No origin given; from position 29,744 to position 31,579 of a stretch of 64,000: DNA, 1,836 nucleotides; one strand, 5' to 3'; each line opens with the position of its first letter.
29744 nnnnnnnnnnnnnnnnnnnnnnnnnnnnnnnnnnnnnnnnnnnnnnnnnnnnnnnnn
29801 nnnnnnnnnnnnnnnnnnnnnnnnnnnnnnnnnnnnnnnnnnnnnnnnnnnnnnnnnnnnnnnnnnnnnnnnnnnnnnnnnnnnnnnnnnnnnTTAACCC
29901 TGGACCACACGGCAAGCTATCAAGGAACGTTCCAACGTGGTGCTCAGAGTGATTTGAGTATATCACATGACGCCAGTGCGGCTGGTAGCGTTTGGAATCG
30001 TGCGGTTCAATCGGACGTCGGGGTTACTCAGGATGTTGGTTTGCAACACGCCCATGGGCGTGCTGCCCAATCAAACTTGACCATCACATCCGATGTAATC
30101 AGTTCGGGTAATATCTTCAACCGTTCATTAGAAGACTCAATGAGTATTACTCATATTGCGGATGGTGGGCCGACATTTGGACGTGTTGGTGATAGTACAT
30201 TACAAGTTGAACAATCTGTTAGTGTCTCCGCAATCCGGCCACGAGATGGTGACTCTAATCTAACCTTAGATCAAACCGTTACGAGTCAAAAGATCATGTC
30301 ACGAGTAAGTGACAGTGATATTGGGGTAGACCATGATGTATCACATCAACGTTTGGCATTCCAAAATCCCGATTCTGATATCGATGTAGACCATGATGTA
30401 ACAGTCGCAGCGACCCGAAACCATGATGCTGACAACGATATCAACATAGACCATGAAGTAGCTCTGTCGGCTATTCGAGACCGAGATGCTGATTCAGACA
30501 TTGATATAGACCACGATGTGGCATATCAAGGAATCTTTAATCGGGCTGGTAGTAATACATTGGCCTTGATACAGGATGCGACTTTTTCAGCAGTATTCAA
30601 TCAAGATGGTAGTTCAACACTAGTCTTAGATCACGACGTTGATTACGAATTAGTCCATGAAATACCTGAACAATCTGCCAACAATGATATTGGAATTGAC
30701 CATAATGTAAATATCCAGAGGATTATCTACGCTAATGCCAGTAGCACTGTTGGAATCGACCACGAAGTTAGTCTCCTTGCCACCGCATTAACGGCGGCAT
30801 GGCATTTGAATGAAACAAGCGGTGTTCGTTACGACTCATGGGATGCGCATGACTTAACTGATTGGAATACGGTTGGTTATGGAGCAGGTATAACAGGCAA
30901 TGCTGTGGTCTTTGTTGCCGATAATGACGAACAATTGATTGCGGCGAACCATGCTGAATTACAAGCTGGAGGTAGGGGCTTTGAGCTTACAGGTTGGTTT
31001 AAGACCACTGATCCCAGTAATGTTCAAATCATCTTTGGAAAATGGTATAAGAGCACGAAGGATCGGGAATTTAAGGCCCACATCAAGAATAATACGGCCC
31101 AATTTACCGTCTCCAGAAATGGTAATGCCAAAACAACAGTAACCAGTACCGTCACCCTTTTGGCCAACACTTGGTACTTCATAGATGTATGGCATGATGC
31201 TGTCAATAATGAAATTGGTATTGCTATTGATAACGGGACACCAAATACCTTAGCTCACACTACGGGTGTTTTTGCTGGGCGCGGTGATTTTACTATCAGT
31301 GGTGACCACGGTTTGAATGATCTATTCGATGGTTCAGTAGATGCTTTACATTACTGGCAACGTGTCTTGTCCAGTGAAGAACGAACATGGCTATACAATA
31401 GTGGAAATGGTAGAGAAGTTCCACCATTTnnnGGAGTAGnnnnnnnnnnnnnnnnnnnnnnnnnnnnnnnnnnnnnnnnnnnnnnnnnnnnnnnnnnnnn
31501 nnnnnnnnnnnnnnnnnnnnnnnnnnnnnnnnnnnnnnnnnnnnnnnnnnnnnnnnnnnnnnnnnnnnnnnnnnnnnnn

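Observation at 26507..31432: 1641-aa protein with about 50 copies of a 27-aa repeat, a LamG-like end and a fresh 507-bp tandem duplication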

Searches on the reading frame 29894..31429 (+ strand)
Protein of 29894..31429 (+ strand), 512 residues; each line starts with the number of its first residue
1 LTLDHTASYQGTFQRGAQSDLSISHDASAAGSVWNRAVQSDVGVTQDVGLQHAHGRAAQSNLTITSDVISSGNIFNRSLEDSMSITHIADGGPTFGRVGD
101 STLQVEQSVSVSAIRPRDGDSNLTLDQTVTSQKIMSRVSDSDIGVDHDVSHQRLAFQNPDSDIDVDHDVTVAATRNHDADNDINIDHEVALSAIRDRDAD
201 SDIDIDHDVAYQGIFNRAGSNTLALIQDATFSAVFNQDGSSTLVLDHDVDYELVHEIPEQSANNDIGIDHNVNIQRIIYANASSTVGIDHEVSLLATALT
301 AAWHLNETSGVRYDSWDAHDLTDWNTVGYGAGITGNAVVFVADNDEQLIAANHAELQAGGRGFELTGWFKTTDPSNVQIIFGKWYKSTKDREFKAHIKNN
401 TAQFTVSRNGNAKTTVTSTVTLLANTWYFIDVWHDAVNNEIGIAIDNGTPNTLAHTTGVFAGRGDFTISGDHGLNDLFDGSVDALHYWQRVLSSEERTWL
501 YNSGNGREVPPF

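Call 69: predict_structure(alignment_id=A4)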
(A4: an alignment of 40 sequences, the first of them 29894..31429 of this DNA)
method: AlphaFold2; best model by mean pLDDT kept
length: 512 residues; sequences in the alignment: 40
mean_pLDDT: 70.2   pTM: 0.53
mean pLDDT of the five models: 70.2, 69.0, 65.3, 64.4, 63.3
residues with pLDDT >= 90: 184; 70-90: 29; 50-70: 199; < 50: 100
segments of 3 or more residues with pLDDT < 50: 1-12, 24-30, 67-71, 216-218, 248-250, 254-265, 267-291
pLDDT, mean of each block of 10 residues (from residue 1): 38 48 47 50 51 50 52 52 50 52 59 60 63 61 61 57 60 54 59 54 58 52 58 54 52 44 47 41 41 80 92 94 96 94 98 94 97 98 89 98 96 96 98 97 98 95 95 96 96 93 70 49
secondary structure, 60 per line:
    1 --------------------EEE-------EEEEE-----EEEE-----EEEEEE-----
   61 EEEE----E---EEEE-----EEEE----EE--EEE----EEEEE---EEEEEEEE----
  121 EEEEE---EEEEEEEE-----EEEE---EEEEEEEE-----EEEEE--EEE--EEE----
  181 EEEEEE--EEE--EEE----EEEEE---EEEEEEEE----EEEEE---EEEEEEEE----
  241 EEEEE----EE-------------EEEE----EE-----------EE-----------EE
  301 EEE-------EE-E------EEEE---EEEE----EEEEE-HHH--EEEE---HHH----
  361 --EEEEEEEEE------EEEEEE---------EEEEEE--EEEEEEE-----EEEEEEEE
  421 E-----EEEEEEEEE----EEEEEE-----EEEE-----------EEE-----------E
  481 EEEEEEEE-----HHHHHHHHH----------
elements in order: E21-23 E31-35 E41-44 E50-55 E61-64 E73-76 E82-85 E94-96 E101-105 E109-116 E121-125 E129-136 E142-145 E149-156 E162-166 E169-171 E174-176 E181-186 E189-191 E194-196 E201-205 E209-216 E221-225 E229-236 E241-245 E265-268 E299-303 E321-324 E328-331 E336-340 E347-350 E363-371 E378-383 E393-398 E401-407 E413-421 E427-435 E440-445 E451-454 E466-468 E480-488 H494-502
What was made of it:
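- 27035..30808 (+): aa 177-1434: array of about 60 units of a 20-aa repeat (consensus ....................), with two predicted beta-strands per unit. AF2 gives an all-beta pattern with period 20, but at pLDDT 50-60 (call 69).
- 30809..31429 (+): aa 1435-1641: LamG / ConA-like jelly-roll tip. AF2 pLDDT >90 (call 69).
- On Lactococcal neck passage structure (NPS): The shaft is predicted all-beta with no helices (call 69).
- On Beta-solenoid / triple beta-spiral fibre shaft: AF2 gives two strands per unit but at pLDDT 50-60 (call 69).
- Closest known: Lactococcal neck passage structure. Different: Here the anchor is the stopper itself and the shaft is all-beta 20-aa repeats (call 69).
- Closest known: Beta-solenoid or triple beta-spiral fibre shafts. 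Different: The fold was not resolved (call 69).
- AF2 predicts two strands per unit (call 69). The shaft was modelled only at pLDDT 50-60 (call 69).
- Tried and rejected: The second alignment (A4) ran, but the shaft stayed at pLDDT 50-60 (call 69).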

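Call 71: fold_search(model_id=the predicted structure, library=pdb)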
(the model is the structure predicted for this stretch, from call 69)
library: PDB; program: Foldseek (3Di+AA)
matches with E <= 10: 1505; with E <= 0.001: 403
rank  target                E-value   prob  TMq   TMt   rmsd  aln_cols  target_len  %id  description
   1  1af9                  3.1e-11  1.00  0.37  0.43   3.2       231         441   16  TETANUS NEUROTOXIN C FRAGMENT (released 1998-04-29)
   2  5lr0_B                2.0e-10  1.00  0.34  0.42   3.3       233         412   12  Binding domain of Botulinum Neurotoxin DC in complex with SialylT (released 2017-08-30)
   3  3r4u_A                2.6e-10  1.00  0.34  0.40   3.4       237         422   11  Cell entry of botulinum neurotoxin type C is dependent upon interaction with two ganglioside molecules (released 2011-06-08)
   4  9qco_A                3.2e-10  1.00  0.35  0.18   4.7       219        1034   15  NTNH-HA70 complex from Clostridium botulinum Serotype B1 (released 2025-09-10)
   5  5n0c_B                3.7e-10  1.00  0.36  0.15   4.2       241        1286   16  Crystal structure of the tetanus neurotoxin in complex with GM1a (released 2017-06-21)
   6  1a8d                  5.3e-10  1.00  0.37  0.42   7.0       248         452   15  TETANUS TOXIN C FRAGMENT (released 1998-10-14)
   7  1diw                  5.8e-10  1.00  0.36  0.42   3.4       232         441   18  THE HC FRAGMENT OF TETANUS TOXIN COMPLEXED WITH GALACTOSE (released 2000-03-24)
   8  7ce2_A                5.8e-10  1.00  0.36  0.41   3.4       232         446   16  The Crystal structure of TeNT Hc complexed with neutralizing antibody (released 2021-04-07)
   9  6hox                  6.5e-10  1.00  0.36  0.43   3.4       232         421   12  Crystal structure of the binding domain of Paraclostridial Mosquitocidal Protein 1 (released 2019-07-10)
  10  9qc7_B                7.1e-10  1.00  0.35  0.16   3.2       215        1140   13  BoNT-NTNH complex from Clostridium botulinum Serotype B1 (released 2025-09-10)
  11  5n0c_A                8.7e-10  1.00  0.36  0.15   4.0       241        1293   17  Crystal structure of the tetanus neurotoxin in complex with GM1a (released 2017-06-21)
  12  8qft                  9.7e-10  1.00  0.33  0.15   3.4       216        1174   14  X-ray structure of non-toxic non-hemagglutinin (NTNH) protein from botulinum neurotoxin serotype X (released 2024-08-14)
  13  3r4s_A                9.7e-10  1.00  0.34  0.41   4.5       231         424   12  Cell entry of botulinum neurotoxin type C is dependent upon interaction with two ganglioside molecules (released 2011-06-08)
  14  9arl_B                1.0e-09  1.00  0.34  0.16   3.2       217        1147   12  CryoEM structure of BoNT-NTNH-OrfX2 complex from Clostridium botulinum strain A1-ST7B, major class (released 2025-01-22)
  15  4fvv_B                1.0e-09  1.00  0.35  0.42   3.9       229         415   12  Crystal structure of HCR/D-Sa-GBL1/C (released 2012-10-24)
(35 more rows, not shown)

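Call 80: fold_search(model_id=the predicted structure, library=viral)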
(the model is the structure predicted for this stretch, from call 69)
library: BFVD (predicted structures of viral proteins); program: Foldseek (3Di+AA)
matches with E <= 10: 1112; with E <= 0.001: 506
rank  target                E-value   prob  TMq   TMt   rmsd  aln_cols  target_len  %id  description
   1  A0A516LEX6            5.5e-15  1.00  0.38  0.51   3.2       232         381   23  (no name in the UniProt tables at hand)
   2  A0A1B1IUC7            1.4e-14  1.00  0.39  0.73  10.0       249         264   21  (no name in the UniProt tables at hand)
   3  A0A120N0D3            1.7e-14  1.00  0.38  0.14   5.8       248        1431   21  (no name in the UniProt tables at hand)
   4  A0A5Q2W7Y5            4.9e-13  1.00  0.38  0.73   5.4       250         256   18  (no name in the UniProt tables at hand)
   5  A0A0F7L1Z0            7.7e-13  1.00  0.39  0.71   2.4       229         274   16  Hydrolase [uncultured marine virus]
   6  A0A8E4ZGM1            1.8e-12  1.00  0.38  0.29   7.0       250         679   19  Uncharacterized protein [Winogradskyella phage Peternella_1]
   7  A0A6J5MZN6            1.8e-12  1.00  0.39  0.80   5.1       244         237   20  Concanavalin A-like lectin/glucanases superfamily [uncultured Caudovirales phage]
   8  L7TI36                2.0e-12  1.00  0.37  0.50   2.9       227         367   17  LamG-like jellyroll fold domain-containing protein [Haloarcula vallismortis tailed virus 1]
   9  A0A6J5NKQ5            2.1e-12  1.00  0.37  0.81   2.5       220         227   20  Concanavalin A-like lectin/glucanases superfamily [uncultured Caudovirales phage]
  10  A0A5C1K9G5            3.7e-12  1.00  0.36  0.35   6.2       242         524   23  Uncharacterized protein [Pseudomonas phage vB_PaeM_PS119XW]
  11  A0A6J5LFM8            1.8e-11  1.00  0.36  0.29   3.3       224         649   16  Concanavalin A-like lectin/glucanases superfamily [uncultured Caudovirales phage]
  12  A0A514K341            2.8e-11  1.00  0.39  0.61   5.5       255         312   21  Concanavalin A-like lectin/glucanases superfamily protein [Nitrosopumilus spindle-shaped virus]
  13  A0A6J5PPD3            3.5e-11  1.00  0.36  0.42   2.5       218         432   15  Concanavalin A-like lectin/glucanases superfamily [uncultured Caudovirales phage]
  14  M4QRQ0                3.5e-11  1.00  0.36  0.20   4.2       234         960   19  LamG-like jellyroll fold domain-containing protein [Synechococcus phage S-SKS1]
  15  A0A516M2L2            4.3e-11  1.00  0.35  0.21   2.6       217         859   19  (no name in the UniProt tables at hand)
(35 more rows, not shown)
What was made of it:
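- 30809..31429 (+): Foldseek hits to lectin-like jelly-rolls and to many phage LamG proteins (calls 71, 80).
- On Laminin_G_3 / ConA-like lectin superfamily: Foldseek E 1e-11 to 1e-15 (calls 71, 80).
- Checked: The AF2 model has pLDDT >90 there, with Foldseek hits to ConA-like jelly-rolls (calls 69, 71, 80).
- LamG domains are generic binding modules found on many phage proteins (call 80).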

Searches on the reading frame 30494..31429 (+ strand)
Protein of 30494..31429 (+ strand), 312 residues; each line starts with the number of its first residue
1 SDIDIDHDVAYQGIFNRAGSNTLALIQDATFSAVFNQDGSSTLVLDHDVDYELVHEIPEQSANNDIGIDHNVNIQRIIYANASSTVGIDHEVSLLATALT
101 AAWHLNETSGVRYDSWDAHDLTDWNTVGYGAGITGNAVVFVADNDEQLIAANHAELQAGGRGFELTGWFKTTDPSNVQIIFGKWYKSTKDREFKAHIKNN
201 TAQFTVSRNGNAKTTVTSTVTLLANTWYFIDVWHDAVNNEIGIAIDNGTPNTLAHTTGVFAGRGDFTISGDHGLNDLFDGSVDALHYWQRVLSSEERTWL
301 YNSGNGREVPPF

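Call 57: find_homologous_proteins(query=window:30494-31429:+, max_evalue=0.001)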
Query window:30494-31429:+ (312 aa): 26 proteins with E <= 0.001 among 1257 candidates.
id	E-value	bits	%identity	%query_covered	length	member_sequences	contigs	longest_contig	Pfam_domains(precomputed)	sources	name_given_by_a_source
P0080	1.3e-32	131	38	70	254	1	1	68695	PF13385.14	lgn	-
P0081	1.6e-32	131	43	67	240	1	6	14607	PF13385.14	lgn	-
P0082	3.9e-32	130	40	67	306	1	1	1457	PF13385.14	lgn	-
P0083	1.6e-31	128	39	70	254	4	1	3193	PF13385.14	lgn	-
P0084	1.5e-30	125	36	70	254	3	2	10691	PF13385.14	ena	-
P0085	4.8e-30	123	36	68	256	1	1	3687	PF13385.14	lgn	-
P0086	4.0e-28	117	34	81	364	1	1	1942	PF13385.14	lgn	-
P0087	9.7e-28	115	35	69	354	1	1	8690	PF13385.14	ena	-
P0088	4.3e-27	113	34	68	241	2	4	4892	PF13385.14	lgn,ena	-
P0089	6.4e-27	113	33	71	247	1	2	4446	PF13385.14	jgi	jgi:hypothetical protein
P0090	1.9e-25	108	34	67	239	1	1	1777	PF13385.14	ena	-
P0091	3.2e-25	107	35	70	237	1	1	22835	PF13385.14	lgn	-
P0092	3.9e-25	107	36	67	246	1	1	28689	PF13385.14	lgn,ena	-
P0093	4.4e-25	107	35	67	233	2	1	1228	PF13385.14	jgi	-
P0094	1.7e-24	105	33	70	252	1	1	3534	PF13385.14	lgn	-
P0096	1.2e-23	102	35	67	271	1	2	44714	PF13385.14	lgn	-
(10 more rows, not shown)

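Call 58: find_encoding_contigs(protein=P0080, flank=8000, max_places=1)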
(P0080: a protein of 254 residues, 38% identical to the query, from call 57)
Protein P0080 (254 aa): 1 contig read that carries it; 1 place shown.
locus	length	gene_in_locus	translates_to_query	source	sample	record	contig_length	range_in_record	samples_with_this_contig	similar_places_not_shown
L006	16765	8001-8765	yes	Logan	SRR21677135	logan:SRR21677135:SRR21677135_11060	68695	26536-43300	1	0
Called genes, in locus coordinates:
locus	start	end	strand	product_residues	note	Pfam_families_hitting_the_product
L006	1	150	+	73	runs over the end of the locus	-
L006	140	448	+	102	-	-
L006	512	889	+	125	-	-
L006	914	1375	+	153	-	-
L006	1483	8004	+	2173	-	-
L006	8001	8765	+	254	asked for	PF13385:Laminin_G_3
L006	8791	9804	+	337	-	-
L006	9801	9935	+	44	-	-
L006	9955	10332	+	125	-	-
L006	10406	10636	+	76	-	-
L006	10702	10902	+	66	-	-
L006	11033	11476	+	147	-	-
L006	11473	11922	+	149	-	-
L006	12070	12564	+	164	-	-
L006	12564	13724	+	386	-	PF13692:Glyco_trans_1_4, PF13524:Glyco_trans_1_2 (faint), PF00534:Glycos_transf_1 (weak), PF20706:GT4-conflict (weak)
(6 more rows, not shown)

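Call 59: find_encoding_contigs(protein=P0096, flank=8000, max_places=1)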
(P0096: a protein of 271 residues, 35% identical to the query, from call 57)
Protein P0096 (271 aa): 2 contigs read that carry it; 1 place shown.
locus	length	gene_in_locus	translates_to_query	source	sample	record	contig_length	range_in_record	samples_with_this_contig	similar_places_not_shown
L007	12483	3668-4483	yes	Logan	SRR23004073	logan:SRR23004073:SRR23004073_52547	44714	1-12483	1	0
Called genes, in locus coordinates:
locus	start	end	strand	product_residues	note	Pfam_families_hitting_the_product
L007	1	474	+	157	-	?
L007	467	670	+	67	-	-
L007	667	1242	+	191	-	-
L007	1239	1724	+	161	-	-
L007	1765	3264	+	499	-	PF03237:Terminase_6N, PF17289:Terminase_6C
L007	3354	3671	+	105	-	-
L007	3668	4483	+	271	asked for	PF13385:Laminin_G_3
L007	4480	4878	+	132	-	-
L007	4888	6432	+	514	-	PF06074:Portal_Mu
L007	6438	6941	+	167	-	-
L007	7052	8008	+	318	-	PF04233:Phage_Mu_F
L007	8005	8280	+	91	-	-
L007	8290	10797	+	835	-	PF21841:DUF6900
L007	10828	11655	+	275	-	-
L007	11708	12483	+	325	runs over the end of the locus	PF10124:Mu-like_gpT, PF25209:Phage_capsid_4 (weak)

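Call 68: search_protein_families(library=phrogs, proteins=[P0080], max_evalue=0.1)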
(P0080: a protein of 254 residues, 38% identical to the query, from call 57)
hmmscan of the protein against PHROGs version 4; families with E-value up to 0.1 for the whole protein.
P0080 (254 aa): 2 families
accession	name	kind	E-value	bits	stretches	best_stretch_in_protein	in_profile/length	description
phrog_18503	-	unknown function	3.4e-14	53.1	1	36-246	501-709/844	-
phrog_701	-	head and packaging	8.5e-06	22.7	1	61-233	4044-4208/6136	virion structural protein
